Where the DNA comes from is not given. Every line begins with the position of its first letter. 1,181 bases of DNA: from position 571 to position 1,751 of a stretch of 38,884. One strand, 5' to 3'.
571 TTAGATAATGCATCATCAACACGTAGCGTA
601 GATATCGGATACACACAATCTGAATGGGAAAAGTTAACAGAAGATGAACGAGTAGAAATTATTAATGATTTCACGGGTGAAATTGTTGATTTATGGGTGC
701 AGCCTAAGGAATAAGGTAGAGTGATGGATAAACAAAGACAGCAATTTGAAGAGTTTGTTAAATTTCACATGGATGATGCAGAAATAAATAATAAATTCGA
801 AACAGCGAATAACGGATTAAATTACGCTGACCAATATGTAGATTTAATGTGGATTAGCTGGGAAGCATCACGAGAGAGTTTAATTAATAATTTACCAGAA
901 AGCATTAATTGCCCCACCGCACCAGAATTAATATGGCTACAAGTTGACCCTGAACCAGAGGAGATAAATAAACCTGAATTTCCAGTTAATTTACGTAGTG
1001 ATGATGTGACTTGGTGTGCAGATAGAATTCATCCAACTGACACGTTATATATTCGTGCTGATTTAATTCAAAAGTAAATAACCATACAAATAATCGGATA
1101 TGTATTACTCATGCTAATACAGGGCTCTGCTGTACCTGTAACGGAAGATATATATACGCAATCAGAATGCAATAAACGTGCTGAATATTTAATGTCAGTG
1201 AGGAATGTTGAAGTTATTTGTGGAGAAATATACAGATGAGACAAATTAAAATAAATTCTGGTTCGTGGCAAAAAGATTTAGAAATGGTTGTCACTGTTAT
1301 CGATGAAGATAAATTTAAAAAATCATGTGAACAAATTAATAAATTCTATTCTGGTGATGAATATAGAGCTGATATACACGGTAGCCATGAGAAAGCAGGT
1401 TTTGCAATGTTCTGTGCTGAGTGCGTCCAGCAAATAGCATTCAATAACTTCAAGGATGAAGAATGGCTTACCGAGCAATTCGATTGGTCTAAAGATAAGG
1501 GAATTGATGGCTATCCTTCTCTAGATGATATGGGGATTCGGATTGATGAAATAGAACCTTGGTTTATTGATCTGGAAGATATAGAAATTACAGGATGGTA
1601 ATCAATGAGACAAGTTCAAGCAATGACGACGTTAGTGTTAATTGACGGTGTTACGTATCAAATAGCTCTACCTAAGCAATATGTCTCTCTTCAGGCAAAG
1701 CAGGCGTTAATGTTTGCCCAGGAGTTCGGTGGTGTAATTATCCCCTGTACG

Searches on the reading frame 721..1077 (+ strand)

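Call 74: search_protein_families(library=phrogs, proteins=[window:721-1077:+], max_evalue=0.00001)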
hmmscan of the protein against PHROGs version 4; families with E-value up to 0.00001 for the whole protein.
window:721-1077:+ (118 aa): 2 families
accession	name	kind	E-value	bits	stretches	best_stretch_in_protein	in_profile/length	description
phrog_343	-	unknown function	4.1e-10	40.6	1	1-65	35-96/135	-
phrog_924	-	unknown function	2e-09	38.4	1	4-57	158-211/267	-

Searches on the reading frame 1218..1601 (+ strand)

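Call 74: search_protein_families(library=phrogs, proteins=[window:1218-1601:+], max_evalue=0.00001)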
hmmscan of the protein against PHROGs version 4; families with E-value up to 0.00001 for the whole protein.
window:1218-1601:+ (127 aa): 1 family
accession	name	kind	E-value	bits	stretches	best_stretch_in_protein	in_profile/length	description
phrog_646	-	unknown function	4.1e-42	144.5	1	7-127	1-122/122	unknown function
